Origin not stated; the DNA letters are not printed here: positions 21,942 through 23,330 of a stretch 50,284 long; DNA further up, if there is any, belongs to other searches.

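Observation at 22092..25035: An Ftr-type formyltransferase, an atypical HAD-fold protein and a PfkB kinase are fused into the purF-purD operon where a GAR transformylase would be expected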

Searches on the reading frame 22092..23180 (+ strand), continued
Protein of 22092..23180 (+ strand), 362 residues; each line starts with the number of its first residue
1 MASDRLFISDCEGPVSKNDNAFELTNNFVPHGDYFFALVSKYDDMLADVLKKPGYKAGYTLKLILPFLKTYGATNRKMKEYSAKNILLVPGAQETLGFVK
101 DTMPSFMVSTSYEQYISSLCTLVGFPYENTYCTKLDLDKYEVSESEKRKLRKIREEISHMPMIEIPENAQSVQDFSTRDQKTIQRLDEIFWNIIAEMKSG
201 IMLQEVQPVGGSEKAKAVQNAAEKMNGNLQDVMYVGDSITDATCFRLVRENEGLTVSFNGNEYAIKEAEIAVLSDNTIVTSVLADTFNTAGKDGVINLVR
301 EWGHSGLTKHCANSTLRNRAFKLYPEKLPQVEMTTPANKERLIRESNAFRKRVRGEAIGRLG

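Call 89: list_cluster_members(proteins=[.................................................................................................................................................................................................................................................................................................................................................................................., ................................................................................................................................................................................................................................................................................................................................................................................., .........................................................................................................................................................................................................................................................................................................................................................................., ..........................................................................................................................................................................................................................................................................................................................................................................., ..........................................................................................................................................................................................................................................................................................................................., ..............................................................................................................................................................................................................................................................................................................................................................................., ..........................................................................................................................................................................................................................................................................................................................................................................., P0349, P0367, P0330])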
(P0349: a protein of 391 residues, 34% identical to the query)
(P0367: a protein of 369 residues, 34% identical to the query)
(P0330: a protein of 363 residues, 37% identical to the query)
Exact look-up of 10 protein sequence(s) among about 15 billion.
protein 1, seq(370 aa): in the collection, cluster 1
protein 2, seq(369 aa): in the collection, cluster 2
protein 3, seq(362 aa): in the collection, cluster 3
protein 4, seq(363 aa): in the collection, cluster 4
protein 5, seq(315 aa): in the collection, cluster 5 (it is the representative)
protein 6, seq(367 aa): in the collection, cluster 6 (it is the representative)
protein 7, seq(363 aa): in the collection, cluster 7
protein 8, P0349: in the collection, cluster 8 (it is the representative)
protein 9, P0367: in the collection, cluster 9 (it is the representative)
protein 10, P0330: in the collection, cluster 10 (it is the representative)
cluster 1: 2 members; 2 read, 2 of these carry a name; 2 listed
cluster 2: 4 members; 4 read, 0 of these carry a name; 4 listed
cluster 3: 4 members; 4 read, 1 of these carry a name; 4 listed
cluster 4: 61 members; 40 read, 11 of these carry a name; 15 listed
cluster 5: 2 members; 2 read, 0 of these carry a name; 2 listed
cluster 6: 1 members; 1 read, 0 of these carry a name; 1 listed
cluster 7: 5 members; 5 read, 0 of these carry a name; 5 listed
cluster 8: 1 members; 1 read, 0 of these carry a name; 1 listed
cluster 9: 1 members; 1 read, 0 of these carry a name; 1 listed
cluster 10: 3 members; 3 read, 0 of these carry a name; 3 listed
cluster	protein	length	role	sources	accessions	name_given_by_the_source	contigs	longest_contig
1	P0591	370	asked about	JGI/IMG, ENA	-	energy-converting hydrogenase A subunit R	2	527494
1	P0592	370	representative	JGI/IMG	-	energy-converting hydrogenase A subunit R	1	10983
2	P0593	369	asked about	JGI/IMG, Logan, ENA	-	-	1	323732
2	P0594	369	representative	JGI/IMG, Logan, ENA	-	-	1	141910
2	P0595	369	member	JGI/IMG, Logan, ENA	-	-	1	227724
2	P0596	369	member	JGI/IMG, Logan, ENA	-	-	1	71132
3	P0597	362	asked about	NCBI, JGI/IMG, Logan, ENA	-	-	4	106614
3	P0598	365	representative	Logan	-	-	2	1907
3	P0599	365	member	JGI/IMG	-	energy-converting hydrogenase A subunit R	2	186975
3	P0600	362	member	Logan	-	-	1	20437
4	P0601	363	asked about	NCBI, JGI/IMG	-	energy-converting hydrogenase A subunit R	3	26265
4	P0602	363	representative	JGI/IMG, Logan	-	-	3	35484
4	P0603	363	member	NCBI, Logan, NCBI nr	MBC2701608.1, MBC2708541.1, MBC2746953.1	MAG: hypothetical protein HF976_09395 [ANME-2 cluster archaeon] | hypothetical protein [ANME-2 cluster archaeon]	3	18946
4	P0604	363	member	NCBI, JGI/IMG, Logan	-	energy-converting hydrogenase A subunit R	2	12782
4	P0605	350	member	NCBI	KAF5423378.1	MAG: energy-converting hydrogenase A subunit R, partial [Candidatus Methanocomedens sp.]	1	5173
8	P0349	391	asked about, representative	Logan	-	-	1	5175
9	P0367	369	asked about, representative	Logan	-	-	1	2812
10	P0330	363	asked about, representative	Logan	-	-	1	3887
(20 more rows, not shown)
